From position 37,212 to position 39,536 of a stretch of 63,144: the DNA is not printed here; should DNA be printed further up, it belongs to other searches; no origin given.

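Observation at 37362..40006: ThrC-like PLP domain fused to a CysH-type (P)APS reductase, translationally coupled to a PSD-like decarboxylase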

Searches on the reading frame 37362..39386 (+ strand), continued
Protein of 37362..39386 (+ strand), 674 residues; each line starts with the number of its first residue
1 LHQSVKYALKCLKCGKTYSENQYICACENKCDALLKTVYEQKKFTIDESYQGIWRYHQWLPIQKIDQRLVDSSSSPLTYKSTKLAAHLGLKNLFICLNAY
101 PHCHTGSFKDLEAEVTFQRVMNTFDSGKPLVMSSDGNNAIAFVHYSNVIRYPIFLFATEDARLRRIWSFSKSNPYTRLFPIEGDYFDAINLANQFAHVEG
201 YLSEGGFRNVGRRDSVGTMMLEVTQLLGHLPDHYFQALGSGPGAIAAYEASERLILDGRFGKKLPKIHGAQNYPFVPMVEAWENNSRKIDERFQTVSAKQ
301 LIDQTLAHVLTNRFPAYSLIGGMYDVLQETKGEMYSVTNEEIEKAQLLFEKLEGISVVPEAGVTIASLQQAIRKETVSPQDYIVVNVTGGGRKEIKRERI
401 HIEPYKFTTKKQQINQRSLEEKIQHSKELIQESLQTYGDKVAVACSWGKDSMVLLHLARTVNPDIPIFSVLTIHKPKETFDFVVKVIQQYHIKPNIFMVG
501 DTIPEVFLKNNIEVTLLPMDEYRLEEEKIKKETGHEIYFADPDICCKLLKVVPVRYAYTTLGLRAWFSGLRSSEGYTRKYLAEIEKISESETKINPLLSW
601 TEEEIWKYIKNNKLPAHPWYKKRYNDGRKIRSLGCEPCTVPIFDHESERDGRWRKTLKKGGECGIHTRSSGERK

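Call 55: search_protein_families(library=ncbifam, proteins=[L021:7354-8427:-, L023:7300-8415:-, L023:5154-6437:+, L029:10074-11960:+, L025:8220-9839:-, L021:12879-14438:+], max_evalue=0.00001)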
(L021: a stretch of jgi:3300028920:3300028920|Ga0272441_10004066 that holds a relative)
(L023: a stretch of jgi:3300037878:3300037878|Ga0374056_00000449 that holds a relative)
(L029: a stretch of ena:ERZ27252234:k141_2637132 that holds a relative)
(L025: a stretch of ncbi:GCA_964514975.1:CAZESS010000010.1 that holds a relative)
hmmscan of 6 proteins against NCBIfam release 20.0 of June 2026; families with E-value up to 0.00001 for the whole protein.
L021:7354-8427:- (357 aa): 6 families
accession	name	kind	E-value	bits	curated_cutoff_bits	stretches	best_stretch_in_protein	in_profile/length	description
NF003764.0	PRK05355.1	equivalog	2.1e-145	484.2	253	1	1-356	4-356/357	3-phosphoserine/phosphohydroxythreonine transaminase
TIGR01364.1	serC_1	equivalog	8.3e-144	478.9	443.6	1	2-356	2-358/358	phosphoserine transaminase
NF009112.0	PRK12462.1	equivalog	9.6e-111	370.1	563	1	3-356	8-364/365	phosphoserine transaminase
NF002841.0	PRK03080.1-2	equivalog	6.2e-07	28.7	477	1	34-299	37-313/389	phosphoserine transaminase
TIGR01366.1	serC_3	equivalog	3e-06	26.7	401.65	1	26-348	22-353/361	phosphoserine transaminase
TIGR01365.1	serC_2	equivalog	4.1e-06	26.1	448.2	0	34-304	28-311/374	phosphoserine transaminase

L023:7300-8415:- (371 aa): 66 families (the best 25 are shown)
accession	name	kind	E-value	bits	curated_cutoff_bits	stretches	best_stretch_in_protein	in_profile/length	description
NF005593.0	PRK07324.1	equivalog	2e-67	227.8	476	1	14-367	10-370/373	aminotransferase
NF041364.1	GntC_guanitoxin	equivalog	3.5e-62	210.4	415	1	27-362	3-354/356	guanitoxin biosynthesis PLP-dependent (S)-gamma-hydroxy-L-arginine cyclodehydratase GntC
TIGR03947.1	viomycin_VioD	equivalog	4.4e-58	196.9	390.9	1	14-365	3-359/359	capreomycidine synthase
NF041091.1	asp_aminotase_Arch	equivalog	4e-33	114.8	550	1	73-363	83-373/376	aspartate aminotransferase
NF052290.2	MocR_like_YczR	exception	6.5e-33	114.1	487.4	1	58-363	139-456/458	MocR-like transcription factor YczR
NF004770.0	PRK06108.1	subfamily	3.6e-30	105.1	422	1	60-366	73-393/396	pyridoxal phosphate-dependent aminotransferase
NF004975.0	PRK06348.1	equivalog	1.6e-28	99.8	549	1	76-350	88-368/384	pyridoxal phosphate-dependent aminotransferase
TIGR01141.1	hisC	equivalog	1.3e-26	93.3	276.55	1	63-245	58-238/349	histidinol-phosphate transaminase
NF006229.0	PRK08361.1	equivalog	2.1e-25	89.6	624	1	75-338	91-359/391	aspartate aminotransferase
NF005744.0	PRK07568.1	subfamily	5.1e-25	88.1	389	1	60-313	66-329/398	pyridoxal phosphate-dependent aminotransferase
TIGR01140.1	L_thr_O3P_dcar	equivalog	9.4e-25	87.4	290.55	1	62-346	50-316/331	threonine-phosphate decarboxylase CobD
NF005817.0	PRK07683.1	equivalog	1.8e-24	86.2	575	1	73-369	86-385/387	aminotransferase A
NF005732.0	PRK07550.1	equivalog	4.1e-23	82.1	366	1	75-348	91-370/389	aminotransferase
NF005305.0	PRK06836.1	equivalog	6.4e-23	81.6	376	1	74-363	95-389/396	pyridoxal phosphate-dependent aminotransferase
NF004870.0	PRK06225.1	equivalog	3.3e-22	78.8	351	1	58-286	64-292/380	pyridoxal phosphate-dependent aminotransferase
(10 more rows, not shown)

L023:5154-6437:+ (427 aa): 52 families (the best 25 are shown)
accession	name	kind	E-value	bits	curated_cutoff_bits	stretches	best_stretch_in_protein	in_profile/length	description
NF041364.1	GntC_guanitoxin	equivalog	4e-39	134.5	415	1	52-422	3-354/356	guanitoxin biosynthesis PLP-dependent (S)-gamma-hydroxy-L-arginine cyclodehydratase GntC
NF005977.0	PRK08068.1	subfamily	2.9e-33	115.6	494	1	46-422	31-384/391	transaminase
NF006756.0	PRK09276.1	subfamily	4.7e-32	111.4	507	1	46-422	30-383/387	LL-diaminopimelate aminotransferase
TIGR03540.1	DapC_direct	equivalog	3.1e-29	102.1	593.25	1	47-422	29-381/383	LL-diaminopimelate aminotransferase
NF004621.0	PRK05957.1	equivalog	4.6e-26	91.5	498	1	49-421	29-379/389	pyridoxal phosphate-dependent aminotransferase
NF006604.0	PRK09148.1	equivalog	3.2e-25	88.9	648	1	46-403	30-370/406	LL-diaminopimelate aminotransferase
NF005732.0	PRK07550.1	equivalog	3.9e-25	88.7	366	1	59-407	44-372/389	aminotransferase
NF005613.0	PRK07366.1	equivalog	2.4e-24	86.1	486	1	48-425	31-388/391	LL-diaminopimelate aminotransferase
NF004770.0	PRK06108.1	subfamily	6.6e-24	84.4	422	1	37-426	26-393/396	pyridoxal phosphate-dependent aminotransferase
NF005815.0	PRK07681.1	equivalog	2.7e-22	79.4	545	1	87-421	67-382/399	LL-diaminopimelate aminotransferase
NF005305.0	PRK06836.1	equivalog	3e-21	76.1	376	1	28-416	15-382/396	pyridoxal phosphate-dependent aminotransferase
NF041091.1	asp_aminotase_Arch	equivalog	7.2e-21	74.4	550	1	41-425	21-375/376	aspartate aminotransferase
NF004611.0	PRK05942.1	equivalog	1e-20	74.1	628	1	48-420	36-385/394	aspartate aminotransferase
NF005855.0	PRK07777.1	equivalog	1.3e-20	74.1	553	1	40-423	22-386/391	pyridoxal phosphate-dependent aminotransferase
NF006514.0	PRK08960.1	equivalog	3.1e-20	72.4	554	1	48-424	33-384/388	pyridoxal phosphate-dependent aminotransferase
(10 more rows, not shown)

L029:10074-11960:+ (628 aa): 0 families

L025:8220-9839:- (539 aa): 3 families
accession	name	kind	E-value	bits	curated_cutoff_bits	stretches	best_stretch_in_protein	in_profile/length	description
TIGR01536.1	asn_synth_AEB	equivalog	7e-13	48.4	267.1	1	63-285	108-338/517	asparagine synthase (glutamine-hydrolyzing)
TIGR03108.1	eps_aminotran_1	hypoth_equivalog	1.3e-07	30.8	816.9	1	64-277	108-336/628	XrtA/PEP-CTERM system amidotransferase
NF006949.0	PRK09431.1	equivalog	1.2e-06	27.4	499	1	62-215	105-243/554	asparagine synthase B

L021:12879-14438:+ (519 aa): 0 families

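Call 56: find_encoding_contigs(protein=P0096, flank=8000, max_places=1)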
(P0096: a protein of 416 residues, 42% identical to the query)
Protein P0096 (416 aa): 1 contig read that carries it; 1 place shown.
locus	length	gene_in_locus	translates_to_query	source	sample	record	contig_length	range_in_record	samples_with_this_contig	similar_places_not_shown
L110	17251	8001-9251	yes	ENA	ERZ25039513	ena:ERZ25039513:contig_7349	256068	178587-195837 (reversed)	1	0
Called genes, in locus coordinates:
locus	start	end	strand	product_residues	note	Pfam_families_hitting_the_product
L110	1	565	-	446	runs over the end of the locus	PF01523:PmbA_TldD_1st, PF19290:PmbA_TldD_2nd, PF19289:PmbA_TldD_3rd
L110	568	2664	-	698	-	PF00493:MCM (faint), PF01078:Mg_chelatase, PF00004:AAA (faint), PF07728:AAA_5 (faint), PF00158:Sigma54_activat, PF20436:LonB_AAA-LID (weak), PF05362:Lon_C, PF13541:ChlI, +1 more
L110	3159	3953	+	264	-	PF07719:TPR_2 (faint), PF13174:TPR_6 (faint), PF13176:TPR_7 (faint), PF13424:TPR_12 (weak), PF14559:TPR_19 (faint), PF00515:TPR_1 (faint), PF13374:TPR_10 (faint)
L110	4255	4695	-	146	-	-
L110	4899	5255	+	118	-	-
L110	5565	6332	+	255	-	PF07719:TPR_2 (faint), PF13174:TPR_6 (faint), PF13176:TPR_7 (faint), PF13181:TPR_8 (faint), PF13424:TPR_12, PF13424:TPR_12, PF13374:TPR_10 (weak), PF13424:TPR_12, +9 more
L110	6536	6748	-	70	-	PF09855:Zn_ribbon_13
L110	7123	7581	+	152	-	-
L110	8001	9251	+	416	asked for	PF00291:PALP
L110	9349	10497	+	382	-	PF02776:TPP_enzyme_N (weak), PF02775:TPP_enzyme_C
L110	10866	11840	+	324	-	PF01731:Arylesterase (faint), PF22494:choice_anch_I (faint), PF25174:Beta-prop_THOC3 (faint), PF10282:Lactonase (faint), PF24684:Vgb_lyase (weak), PF23381:Beta-prop_IFT122_1st (weak), PF08450:SGL (faint), PF00877:NLPC_P60, +1 more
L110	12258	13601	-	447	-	PF01837:HcyBio, PF12838:Fer4_7 (weak), PF13237:Fer4_10 (weak)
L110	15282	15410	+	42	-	-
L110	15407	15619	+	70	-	PF21965:SAMP2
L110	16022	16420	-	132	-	-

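Call 69: predict_structure(alignment_id=A2)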
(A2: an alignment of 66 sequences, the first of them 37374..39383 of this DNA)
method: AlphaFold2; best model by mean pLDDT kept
length: 670 residues; sequences in the alignment: 66
mean_pLDDT: 91.5   pTM: 0.64
mean pLDDT of the five models: 91.5, 91.2, 90.8, 90.1, 89.7
residues with pLDDT >= 90: 542; 70-90: 86; 50-70: 23; < 50: 19
segments of 3 or more residues with pLDDT < 50: 405-411, 663-670
pLDDT, mean of each block of 10 residues (from residue 1): 93 96 95 94 94 95 95 96 98 96 96 96 95 95 97 94 93 93 91 91 95 96 97 94 98 96 98 98 95 90 92 96 98 98 98 97 98 98 96 93 52 81 97 96 94 97 95 96 96 96 97 96 95 86 88 92 82 66 86 90 96 94 89 86 75 55 42
secondary structure, 60 per line:
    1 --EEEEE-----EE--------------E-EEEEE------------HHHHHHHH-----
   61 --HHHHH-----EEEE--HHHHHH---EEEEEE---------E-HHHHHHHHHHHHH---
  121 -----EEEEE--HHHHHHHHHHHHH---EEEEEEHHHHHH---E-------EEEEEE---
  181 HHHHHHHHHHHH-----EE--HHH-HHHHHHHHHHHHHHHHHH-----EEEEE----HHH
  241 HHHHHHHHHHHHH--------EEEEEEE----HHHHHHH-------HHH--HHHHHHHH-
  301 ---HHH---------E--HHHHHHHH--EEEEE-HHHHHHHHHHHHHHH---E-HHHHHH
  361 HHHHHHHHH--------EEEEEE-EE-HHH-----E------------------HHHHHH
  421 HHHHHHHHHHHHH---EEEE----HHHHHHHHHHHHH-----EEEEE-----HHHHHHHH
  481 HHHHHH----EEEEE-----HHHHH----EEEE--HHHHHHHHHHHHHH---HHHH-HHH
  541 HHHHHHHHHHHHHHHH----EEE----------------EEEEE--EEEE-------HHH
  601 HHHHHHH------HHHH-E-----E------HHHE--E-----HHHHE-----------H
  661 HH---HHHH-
elements in order: E3-7 E31-35 H48-55 H63-67 E73-76 H79-84 E88-93 H105-117 E126-130 H133-145 E149-154 H155-160 E172-177 H181-192 H206-223 E229-233 H238-253 E262-268 H273-279 H292-299 H319-326 E329-333 H335-349 H355-369 E378-383 H415-433 E437-440 H445-457 E463-467 H473-486 E491-495 H501-505 E510-513 H516-529 H533-536 H538-556 E561-563 E580-584 E587-590 H598-607 H614-617 H644-647 H666-669

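Call 71: fold_search(model_id=the predicted structure, library=pdb)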
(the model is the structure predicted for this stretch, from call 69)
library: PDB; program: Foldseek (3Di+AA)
matches with E <= 10: 1566; with E <= 0.001: 618
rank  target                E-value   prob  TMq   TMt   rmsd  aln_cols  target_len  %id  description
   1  9k3c                  9.7e-41  1.00  0.56  0.87   1.8       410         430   36  Crystal Structure of CapA2 from Alistipes finegoldii in complex with PLP cofactor (released 2025-10-22)
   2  2zsj_A                5.9e-19  1.00  0.42  0.76   7.4       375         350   20  Crystal structure of threonine synthase from Aquifex aeolicus VF5 (released 2008-10-21)
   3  6nmx_B                1.4e-18  1.00  0.42  0.78   7.7       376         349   18  Threonine synthase from Bacillus subtilis ATCC 6633 with PLP and APPA (released 2019-03-13)
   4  6nmx_A                1.8e-18  1.00  0.41  0.75   9.1       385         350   19  Threonine synthase from Bacillus subtilis ATCC 6633 with PLP and APPA (released 2019-03-13)
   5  2zsj_D                3.3e-18  1.00  0.42  0.77   8.3       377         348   19  Crystal structure of threonine synthase from Aquifex aeolicus VF5 (released 2008-10-21)
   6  1uin_B                3.9e-18  1.00  0.40  0.74   4.9       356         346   20  Crystal Structure of Threonine Synthase from Thermus Thermophilus HB8, Trigonal Crystal Form (released 2003-11-18)
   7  3aey_B                4.7e-18  1.00  0.41  0.75   9.6       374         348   20  Apo form of threonine synthase from Thermus thermophilus HB8 (released 2010-11-17)
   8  6nmx_D                6.6e-18  1.00  0.41  0.76  11.7       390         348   18  Threonine synthase from Bacillus subtilis ATCC 6633 with PLP and APPA (released 2019-03-13)
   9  2c2b_E                9.3e-18  1.00  0.44  0.67   4.8       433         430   17  Crystallographic structure of Arabidopsis thaliana Threonine synthase complexed with pyridoxal phosphate and S-adenosy (released 2005-11-28)
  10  1v7c_A                9.9e-18  1.00  0.42  0.77   3.7       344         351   21  Crystal structure of threonine synthase from thermus thermophilus hb8 in complex with a substrate analogue (released 2003-12-30)
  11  2c2b_B                1.8e-17  1.00  0.44  0.67   4.5       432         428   17  Crystallographic structure of Arabidopsis thaliana Threonine synthase complexed with pyridoxal phosphate and S-adenosy (released 2005-11-28)
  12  2d1f_A                2.2e-17  1.00  0.41  0.76   8.3       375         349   19  Structure of Mycobacterium tuberculosis threonine synthase (released 2006-09-05)
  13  2c2b_C                3.9e-17  1.00  0.47  0.70   3.6       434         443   17  Crystallographic structure of Arabidopsis thaliana Threonine synthase complexed with pyridoxal phosphate and S-adenosy (released 2005-11-28)
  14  6cgq_B                5.2e-17  1.00  0.42  0.78   8.2       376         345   19  Threonine synthase from Bacillus subtilis ATCC 6633 with PLP and PLP-Ala (released 2019-02-27)
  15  1uim_A                5.9e-17  1.00  0.41  0.75   4.5       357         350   21  Crystal Structure of Threonine Synthase from Thermus Thermophilus HB8, Orthorhombic Crystal Form (released 2003-11-18)
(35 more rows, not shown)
